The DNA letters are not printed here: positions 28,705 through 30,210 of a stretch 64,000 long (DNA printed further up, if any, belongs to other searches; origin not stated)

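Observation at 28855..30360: Atypical 401-aa RNase III-like gene and convergent RHH regulator inserted between rplB and rpsS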

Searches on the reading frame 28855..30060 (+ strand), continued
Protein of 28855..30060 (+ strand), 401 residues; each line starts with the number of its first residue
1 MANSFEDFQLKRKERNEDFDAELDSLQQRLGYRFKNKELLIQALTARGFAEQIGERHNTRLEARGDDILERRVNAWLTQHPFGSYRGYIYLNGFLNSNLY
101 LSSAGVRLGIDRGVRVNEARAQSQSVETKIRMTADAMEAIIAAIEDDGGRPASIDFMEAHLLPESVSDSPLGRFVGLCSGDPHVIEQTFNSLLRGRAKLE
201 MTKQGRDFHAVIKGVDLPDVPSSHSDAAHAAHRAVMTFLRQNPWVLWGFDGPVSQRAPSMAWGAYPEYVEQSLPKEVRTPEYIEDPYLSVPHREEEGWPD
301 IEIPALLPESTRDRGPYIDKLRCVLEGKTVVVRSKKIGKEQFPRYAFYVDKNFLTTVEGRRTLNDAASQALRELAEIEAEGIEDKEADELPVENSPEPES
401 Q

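Call 28: fold_search(model_id=the predicted structure, library=pdb)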
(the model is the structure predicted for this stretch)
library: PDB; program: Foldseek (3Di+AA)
matches with E <= 10: 435; with E <= 0.001: 69
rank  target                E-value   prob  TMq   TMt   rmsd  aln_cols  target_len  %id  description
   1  1rc7_A                1.0e-08  1.00  0.32  0.56   7.7       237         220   19  Crystal structure of RNase III Mutant E110K from Aquifex Aeolicus complexed with ds-RNA at 2.15 Angstrom Resolution (released 2004-03-30)
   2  1yz9_A                2.2e-08  1.00  0.33  0.57   7.7       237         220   19  Crystal structure of RNase III mutant E110Q from Aquifex aeolicus complexed with double stranded RNA at 2.1-Angstrom R (released 2005-11-22)
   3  1yz9_B                2.4e-08  1.00  0.33  0.56   7.7       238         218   19  Crystal structure of RNase III mutant E110Q from Aquifex aeolicus complexed with double stranded RNA at 2.1-Angstrom R (released 2005-11-22)
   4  2ez6_A                2.6e-08  1.00  0.32  0.56  12.2       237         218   19  Crystal structure of Aquifex aeolicus RNase III (D44N) complexed with product of double-stranded RNA processing (released 2006-02-07)
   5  2nug_B                3.0e-08  1.00  0.33  0.57  11.2       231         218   21  Crystal structure of RNase III from Aquifex aeolicus complexed with ds-RNA at 1.7-Angstrom Resolution (released 2007-11-20)
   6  2nug_A                4.7e-08  1.00  0.33  0.58  10.8       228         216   21  Crystal structure of RNase III from Aquifex aeolicus complexed with ds-RNA at 1.7-Angstrom Resolution (released 2007-11-20)
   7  7yyn_A                9.2e-08  1.00  0.34  0.21   9.7       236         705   18  Mammalian Dicer in the dicing state with pre-miR-15a substrate (released 2022-11-16)
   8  1yyw_C                9.2e-08  1.00  0.33  0.57  11.9       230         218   21  Crystal structure of RNase III from Aquifex aeolicus complexed with double stranded RNA at 2.8-Angstrom Resolution (released 2005-11-22)
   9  7r97_A                1.1e-07  1.00  0.32  0.53  10.8       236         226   22  Crystal structure of postcleavge complex of Escherichia coli RNase III (released 2022-07-20)
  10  7zpi_A                1.5e-07  1.00  0.34  0.21   9.7       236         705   18  Mammalian Dicer in the "dicing state" with pre-miR-15a substrate (released 2022-11-16)
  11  1yyo_B                2.0e-07  1.00  0.32  0.56   7.3       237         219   19  Crystal structure of RNase III mutant E110K from Aquifex aeolicus complexed with double-stranded RNA at 2.9-Angstrom R (released 2005-11-22)
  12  2nue_A                2.1e-07  1.00  0.32  0.56   7.2       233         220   19  Crystal structure of RNase III from Aquifex aeolicus complexed with ds-RNA at 2.9-Angstrom Resolution (released 2007-11-20)
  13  2nue_B                2.3e-07  1.00  0.32  0.57   8.2       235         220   18  Crystal structure of RNase III from Aquifex aeolicus complexed with ds-RNA at 2.9-Angstrom Resolution (released 2007-11-20)
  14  1o0w_B                4.1e-07  1.00  0.35  0.57  10.1       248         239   17  Crystal structure of Ribonuclease III (TM1102) from Thermotoga maritima at 2.0 A resolution (released 2002-11-13)
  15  1yyw_A                4.1e-07  1.00  0.33  0.58  11.8       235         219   19  Crystal structure of RNase III from Aquifex aeolicus complexed with double stranded RNA at 2.8-Angstrom Resolution (released 2005-11-22)
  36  3o2r_B                1.5e-05  1.00  0.29  0.77   3.4       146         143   25  Structural flexibility in region involved in dimer formation of nuclease domain of Ribonuclase III (rnc) from Campylob (released 2010-08-04)
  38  1jfz_A                2.0e-05  1.00  0.30  0.77   2.4       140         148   26  Crystal Structure of MN(II)-Complex of RNAse III Endonuclease Domain from Aquifex Aeolicus at 2.10 Angstrom Resolution (released 2001-12-19)
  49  3o2r_A                8.0e-05  1.00  0.29  0.77   3.4       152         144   26  Structural flexibility in region involved in dimer formation of nuclease domain of Ribonuclase III (rnc) from Campylob (released 2010-08-04)
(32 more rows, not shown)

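Call 32: search_protein_families(library=phrogs, proteins=[window:28855-30057:+], max_evalue=1)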
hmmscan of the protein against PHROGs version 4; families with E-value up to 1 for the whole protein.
window:28855-30057:+ (401 aa): 2 families
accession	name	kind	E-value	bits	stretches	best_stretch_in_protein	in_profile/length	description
phrog_28637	-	unknown function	4.9e-05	23.7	1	24-75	7-61/233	-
phrog_35216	-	unknown function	0.32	12.4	0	117-148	47-78/87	-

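Call 33: search_protein_families(library=padloc, proteins=[window:28855-30057:+], max_evalue=1)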
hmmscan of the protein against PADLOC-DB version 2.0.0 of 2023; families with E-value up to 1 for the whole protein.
window:28855-30057:+ (401 aa): 0 families

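Call 34: search_protein_representatives(alignment_id=A1)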
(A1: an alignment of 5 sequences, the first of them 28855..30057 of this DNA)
Query: 5 sequences, 401 profile positions. Proteins with E-value up to 0.001 (for the whole library): 9462; up to 1e-10: 1373; up to 1e-30: 12. The best 150 are listed.
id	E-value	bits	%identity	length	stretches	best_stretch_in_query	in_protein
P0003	1.6e-182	623.0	-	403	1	4-397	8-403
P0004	2.1e-180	616.0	-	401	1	1-401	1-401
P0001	8.2e-169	577.8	-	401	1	10-401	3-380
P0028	1.8e-117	408.7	-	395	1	15-398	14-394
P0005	8.2e-116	403.3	-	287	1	2-283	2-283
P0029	6.9e-86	304.7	-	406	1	10-395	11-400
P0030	8.7e-47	176.0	-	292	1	11-267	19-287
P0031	2.3e-37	145.0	-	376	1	33-394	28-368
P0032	1.0e-35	139.5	-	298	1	29-262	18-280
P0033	4.1e-33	131.0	-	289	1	21-263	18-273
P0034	1.2e-31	126.1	-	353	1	26-397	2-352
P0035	1.9e-31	125.5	-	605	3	23-174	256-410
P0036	1.2e-29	119.5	-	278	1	19-267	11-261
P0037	1.7e-29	119.0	-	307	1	15-262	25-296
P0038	2.0e-29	118.8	-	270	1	12-267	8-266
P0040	6.8e-29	117.1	-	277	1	21-256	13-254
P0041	7.7e-29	116.9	-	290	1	23-269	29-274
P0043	1.3e-27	112.9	-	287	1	19-283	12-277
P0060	2.4e-21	92.2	-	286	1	20-278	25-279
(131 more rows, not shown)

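Call 42: find_related_loci(query=A4, collection=genome_contigs, flank=8000)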
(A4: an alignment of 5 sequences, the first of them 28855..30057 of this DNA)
Query A4 (401 aa) in genome_contigs; peptide patterns used: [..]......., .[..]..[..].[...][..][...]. (x = any residue, [..] = any of these).
296 stretches matched a pattern; 160 encode a relative of the query (tblastn E <= 1e-3); the best 80 are kept; 80 distinct loci.
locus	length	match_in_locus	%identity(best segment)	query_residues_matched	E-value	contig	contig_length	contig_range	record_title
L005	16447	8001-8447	34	10-158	8e-14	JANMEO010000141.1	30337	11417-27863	MAG: Burkholderiales bacterium isolate OTE_70b_metabat_83_sub OTE_70b_k141_1115004, whole genome shotgun sequence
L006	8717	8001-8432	31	22-162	2e-13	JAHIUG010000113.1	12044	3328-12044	MAG: Patescibacteria group bacterium isolate MM_PC_MetaG.mb.242 MM_PC_MetaG.mb.242_k141_1830322, whole genome shotgun se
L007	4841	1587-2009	34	25-162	2e-13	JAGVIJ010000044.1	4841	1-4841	MAG: bacterium isolate DeMMO1_11 c_000000015337, whole genome shotgun sequence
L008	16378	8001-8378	37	20-149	2e-12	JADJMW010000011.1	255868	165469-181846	MAG: Candidatus Rubrivivax defluviihabitans isolate EsbW_18-Q3-R4-48_MAXAC.006_sub tig00008333-10-2557660, whole genome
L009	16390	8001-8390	33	20-153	6e-12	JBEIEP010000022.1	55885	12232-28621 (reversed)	MAG: Burkholderiaceae bacterium isolate Sample-101-S75-bin-84 Sample_101_S75-bin_84-k141_1419783, whole genome shotgun s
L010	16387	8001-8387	37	21-153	1e-11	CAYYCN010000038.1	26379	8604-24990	MAG TPA_asm: uncultured Sphaerotilus sp. isolate SRP220891_co2_219 genome assembly, contig: NODE_2832_length_26379_cov_3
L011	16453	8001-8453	35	25-181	1e-11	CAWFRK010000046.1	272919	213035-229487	MAG: uncultured beta proteobacterium isolate MFD00962.bin.2.76 genome assembly, contig: contig_88999, whole genome shotg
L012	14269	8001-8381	36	23-153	2e-11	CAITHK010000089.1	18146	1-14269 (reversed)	MAG: uncultured Burkholderiales bacterium isolate MJ1_bin-1164 genome assembly, contig: bin-1164:089/312, whole genome s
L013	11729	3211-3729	31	4-161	4e-11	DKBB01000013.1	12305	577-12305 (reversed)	MAG TPA_asm: Acidobacteria bacterium UBA6911 UBA6911_contig_35197, whole genome shotgun sequence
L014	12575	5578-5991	33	22-163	4e-11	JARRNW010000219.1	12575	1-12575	MAG: Candidatus Thiodiazotropha sp. isolate Spart_134_MAG scaffold_10117, whole genome shotgun sequence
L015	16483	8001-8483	30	8-163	4e-11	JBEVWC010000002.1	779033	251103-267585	MAG: Candidatus Thiodiazotropha sp. isolate INDO1 L198 c_000000000001, whole genome shotgun sequence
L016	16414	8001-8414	33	22-163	4e-11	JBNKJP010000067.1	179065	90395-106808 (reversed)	MAG: Candidatus Thiodiazotropha sp. isolate H2.bin.18.orig k141_1241922, whole genome shotgun sequence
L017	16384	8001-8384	35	22-153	4e-11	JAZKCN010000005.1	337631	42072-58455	MAG: Pseudomonadota bacterium isolate ADI_H3L2_122-bin044 ADIH3L2_B044_0_000000000005, whole genome shotgun sequence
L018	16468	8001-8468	34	21-161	4e-11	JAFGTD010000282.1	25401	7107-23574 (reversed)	MAG: Acidobacteria bacterium isolate Zod_Metabat.95 k87_12085720, whole genome shotgun sequence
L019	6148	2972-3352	35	23-153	5e-11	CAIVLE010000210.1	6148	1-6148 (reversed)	MAG: uncultured Burkholderiales bacterium isolate A1_bin-239 genome assembly, contig: bin-239:210/262, whole genome shot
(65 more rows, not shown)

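Call 44: find_related_loci(query=A4, collection=metagenome_contigs, flank=8000)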
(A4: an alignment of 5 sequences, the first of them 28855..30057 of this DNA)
Query A4 (401 aa) in metagenome_contigs; peptide patterns used: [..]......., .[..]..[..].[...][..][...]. (x = any residue, [..] = any of these).
432 stretches matched a pattern; 134 encode a relative of the query (tblastn E <= 1e-3); the best 80 are kept; 80 distinct loci.
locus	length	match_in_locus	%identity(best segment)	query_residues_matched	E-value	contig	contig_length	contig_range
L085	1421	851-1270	32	26-162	5e-14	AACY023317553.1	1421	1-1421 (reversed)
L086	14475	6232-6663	31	22-162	2e-13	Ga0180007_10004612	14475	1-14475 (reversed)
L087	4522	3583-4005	34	25-162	2e-13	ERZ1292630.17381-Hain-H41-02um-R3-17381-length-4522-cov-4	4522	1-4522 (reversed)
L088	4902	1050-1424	37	21-149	3e-13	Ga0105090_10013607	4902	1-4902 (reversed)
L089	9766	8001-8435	34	20-161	2e-12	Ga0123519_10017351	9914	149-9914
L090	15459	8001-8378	37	20-149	2e-12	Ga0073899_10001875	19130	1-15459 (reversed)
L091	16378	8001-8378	37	20-149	2e-12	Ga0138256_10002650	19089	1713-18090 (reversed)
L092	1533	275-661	34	21-153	3e-12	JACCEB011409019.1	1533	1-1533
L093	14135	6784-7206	30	26-163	7e-12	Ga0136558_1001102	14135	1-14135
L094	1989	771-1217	35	16-158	8e-12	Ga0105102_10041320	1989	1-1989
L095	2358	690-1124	34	21-164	2e-11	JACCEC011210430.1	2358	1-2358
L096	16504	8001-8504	31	23-219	3e-11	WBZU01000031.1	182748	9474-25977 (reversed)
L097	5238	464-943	32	10-162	4e-11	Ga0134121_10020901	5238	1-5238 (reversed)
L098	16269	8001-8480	33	10-162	4e-11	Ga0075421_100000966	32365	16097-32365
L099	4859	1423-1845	29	26-163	3e-11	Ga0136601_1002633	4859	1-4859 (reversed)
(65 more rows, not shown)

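Call 49: find_encoding_contigs(protein=P0028, flank=6000, max_places=3)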
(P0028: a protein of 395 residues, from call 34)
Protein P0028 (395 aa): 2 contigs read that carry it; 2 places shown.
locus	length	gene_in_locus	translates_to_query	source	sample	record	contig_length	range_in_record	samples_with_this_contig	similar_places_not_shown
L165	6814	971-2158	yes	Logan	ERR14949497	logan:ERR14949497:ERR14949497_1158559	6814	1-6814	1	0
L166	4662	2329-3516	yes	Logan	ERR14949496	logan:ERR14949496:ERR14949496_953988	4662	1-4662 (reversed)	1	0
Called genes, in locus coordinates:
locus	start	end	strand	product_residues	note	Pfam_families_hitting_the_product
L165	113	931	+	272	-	-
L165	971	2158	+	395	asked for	PF14622:Ribonucleas_3_3 (weak)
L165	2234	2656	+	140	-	-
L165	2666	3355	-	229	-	PF00293:NUDIX, PF19368:WHD_AraR, PF21906:WHD_NrtR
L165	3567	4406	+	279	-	PF13793:Pribosyltran_N, PF14572:Pribosyl_synth (faint), PF00156:Pribosyltran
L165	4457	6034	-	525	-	-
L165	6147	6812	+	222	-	?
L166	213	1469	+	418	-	PF15567:Imm35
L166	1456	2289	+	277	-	-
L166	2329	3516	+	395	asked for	PF14622:Ribonucleas_3_3 (weak)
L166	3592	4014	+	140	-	-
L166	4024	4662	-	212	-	?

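Call 50: find_encoding_contigs(protein=P0029, flank=6000, max_places=3)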
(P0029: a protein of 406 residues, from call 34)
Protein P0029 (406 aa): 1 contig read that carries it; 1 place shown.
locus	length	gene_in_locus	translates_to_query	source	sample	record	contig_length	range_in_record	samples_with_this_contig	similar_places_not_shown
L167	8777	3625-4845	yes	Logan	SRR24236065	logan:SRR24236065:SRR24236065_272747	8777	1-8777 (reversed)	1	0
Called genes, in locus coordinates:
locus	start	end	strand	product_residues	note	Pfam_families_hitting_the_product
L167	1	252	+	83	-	?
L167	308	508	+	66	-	PF24250:HVO_2718 (weak), PF12844:HTH_19, PF13560:HTH_31 (weak), PF01381:HTH_3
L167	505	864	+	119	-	-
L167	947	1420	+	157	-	PF00085:Thioredoxin, PF13098:Thioredoxin_2 (faint)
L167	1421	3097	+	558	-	PF00578:AhpC-TSA, PF08534:Redoxin, PF13905:Thioredoxin_8, PF17991:Thioredoxin_10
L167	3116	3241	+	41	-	-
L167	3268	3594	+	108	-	-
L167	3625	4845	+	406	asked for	PF22935:RM44_endonuclase (faint), PF14622:Ribonucleas_3_3, PF00636:Ribonuclease_3 (weak)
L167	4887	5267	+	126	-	PF02308:MgtC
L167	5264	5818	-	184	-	PF13532:2OG-FeII_Oxy_2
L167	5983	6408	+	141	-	PF07291:MauE (weak), PF07681:DoxX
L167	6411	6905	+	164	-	-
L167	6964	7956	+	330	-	PF03741:TerC, PF04332:DUF475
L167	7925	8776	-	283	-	?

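Call 51: find_encoding_contigs(protein=P0031, flank=6000, max_places=3)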
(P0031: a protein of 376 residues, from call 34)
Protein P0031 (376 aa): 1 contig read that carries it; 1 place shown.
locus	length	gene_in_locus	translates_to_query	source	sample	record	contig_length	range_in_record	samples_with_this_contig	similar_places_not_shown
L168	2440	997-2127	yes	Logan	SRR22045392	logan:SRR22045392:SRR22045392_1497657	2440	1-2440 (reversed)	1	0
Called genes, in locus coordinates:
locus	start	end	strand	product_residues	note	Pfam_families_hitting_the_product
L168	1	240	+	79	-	?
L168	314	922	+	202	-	PF00160:Pro_isomerase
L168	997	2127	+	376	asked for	PF14622:Ribonucleas_3_3 (weak)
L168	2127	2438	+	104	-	?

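Call 52: find_encoding_contigs(protein=P0034, flank=6000, max_places=3)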
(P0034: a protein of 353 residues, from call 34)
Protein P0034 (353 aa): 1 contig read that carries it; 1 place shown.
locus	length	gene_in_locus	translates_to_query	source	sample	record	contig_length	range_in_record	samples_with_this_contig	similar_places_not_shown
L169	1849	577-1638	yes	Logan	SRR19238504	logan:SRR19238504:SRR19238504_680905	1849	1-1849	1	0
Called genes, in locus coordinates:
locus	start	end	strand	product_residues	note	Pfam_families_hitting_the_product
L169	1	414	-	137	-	?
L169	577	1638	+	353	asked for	PF14622:Ribonucleas_3_3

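Call 61: search_protein_families(library=pfam, proteins=[P0030, P0032, P0033, P0036, P0037, P0038, P0040, P0041, P0043, P0060], max_evalue=0.01)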
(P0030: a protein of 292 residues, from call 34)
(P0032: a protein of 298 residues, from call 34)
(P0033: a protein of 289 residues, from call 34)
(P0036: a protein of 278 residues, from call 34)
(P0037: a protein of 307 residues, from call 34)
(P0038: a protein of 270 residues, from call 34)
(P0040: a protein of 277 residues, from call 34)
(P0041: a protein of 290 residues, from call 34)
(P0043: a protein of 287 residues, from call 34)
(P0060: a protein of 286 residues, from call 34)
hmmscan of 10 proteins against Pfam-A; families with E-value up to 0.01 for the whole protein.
P0030 (292 aa): 2 families
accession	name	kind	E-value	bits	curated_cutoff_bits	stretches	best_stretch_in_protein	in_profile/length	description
PF14622.11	Ribonucleas_3_3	-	3.7e-08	34.1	35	1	50-185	1-126/128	Ribonuclease-III-like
PF22935.1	RM44_endonuclase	-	6.7e-06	26.7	27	1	37-139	6-120/139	Large ribosomal subunit protein mL44, endonuclease domain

P0032 (298 aa): 2 families
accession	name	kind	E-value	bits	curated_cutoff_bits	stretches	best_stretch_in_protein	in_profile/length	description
PF14622.11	Ribonucleas_3_3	-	7.1e-10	39.6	35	1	61-175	20-126/128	Ribonuclease-III-like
PF00636.31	Ribonuclease_3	-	1.7e-07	32.4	27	1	65-161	2-102/102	Ribonuclease III domain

P0033 (289 aa): 1 family
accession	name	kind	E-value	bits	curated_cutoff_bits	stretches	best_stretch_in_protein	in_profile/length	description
PF14622.11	Ribonucleas_3_3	-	3.5e-07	30.9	35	1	44-177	3-126/128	Ribonuclease-III-like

P0036 (278 aa): 2 families
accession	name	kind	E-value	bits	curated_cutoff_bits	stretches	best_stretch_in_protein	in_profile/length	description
PF14622.11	Ribonucleas_3_3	-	0.00011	22.8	35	1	39-167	3-125/128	Ribonuclease-III-like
PF00636.31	Ribonuclease_3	-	0.0069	17.6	27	0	66-146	3-94/102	Ribonuclease III domain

P0037 (307 aa): 3 families
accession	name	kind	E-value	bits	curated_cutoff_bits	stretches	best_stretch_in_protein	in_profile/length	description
PF00636.31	Ribonuclease_3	-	7.8e-09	36.7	27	1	86-172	2-98/102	Ribonuclease III domain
PF14622.11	Ribonucleas_3_3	-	1e-08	35.8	35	1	83-189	21-125/128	Ribonuclease-III-like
PF22935.1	RM44_endonuclase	-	8.1e-08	32.9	27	1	82-154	57-129/139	Large ribosomal subunit protein mL44, endonuclease domain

P0038 (270 aa): 1 family
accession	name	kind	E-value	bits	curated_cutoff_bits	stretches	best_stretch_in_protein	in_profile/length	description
PF14622.11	Ribonucleas_3_3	-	0.0013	19.3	35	1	61-167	20-125/128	Ribonuclease-III-like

P0040 (277 aa): 2 families
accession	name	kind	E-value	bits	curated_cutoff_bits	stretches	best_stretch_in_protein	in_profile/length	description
PF14622.11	Ribonucleas_3_3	-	2.1e-09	38.1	35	1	58-159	20-111/128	Ribonuclease-III-like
PF00636.31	Ribonuclease_3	-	1.8e-08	35.5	27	1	62-159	2-101/102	Ribonuclease III domain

P0041 (290 aa): 2 families
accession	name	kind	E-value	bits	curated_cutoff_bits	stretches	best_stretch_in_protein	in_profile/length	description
PF14622.11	Ribonucleas_3_3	-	3.4e-08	34.1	35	1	49-180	1-127/128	Ribonuclease-III-like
PF22935.1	RM44_endonuclase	-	4.4e-05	24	27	1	40-158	10-138/139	Large ribosomal subunit protein mL44, endonuclease domain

P0043 (287 aa): 1 family
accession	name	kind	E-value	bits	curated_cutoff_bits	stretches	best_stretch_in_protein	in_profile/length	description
PF22935.1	RM44_endonuclase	-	4.4e-05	24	27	1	24-128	7-124/139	Large ribosomal subunit protein mL44, endonuclease domain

P0060 (286 aa): 2 families
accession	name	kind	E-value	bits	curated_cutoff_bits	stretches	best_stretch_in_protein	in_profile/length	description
PF14622.11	Ribonucleas_3_3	-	0.00083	20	35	1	71-178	19-126/128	Ribonuclease-III-like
PF00636.31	Ribonuclease_3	-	0.0039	18.4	27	1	69-162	28-100/102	Ribonuclease III domain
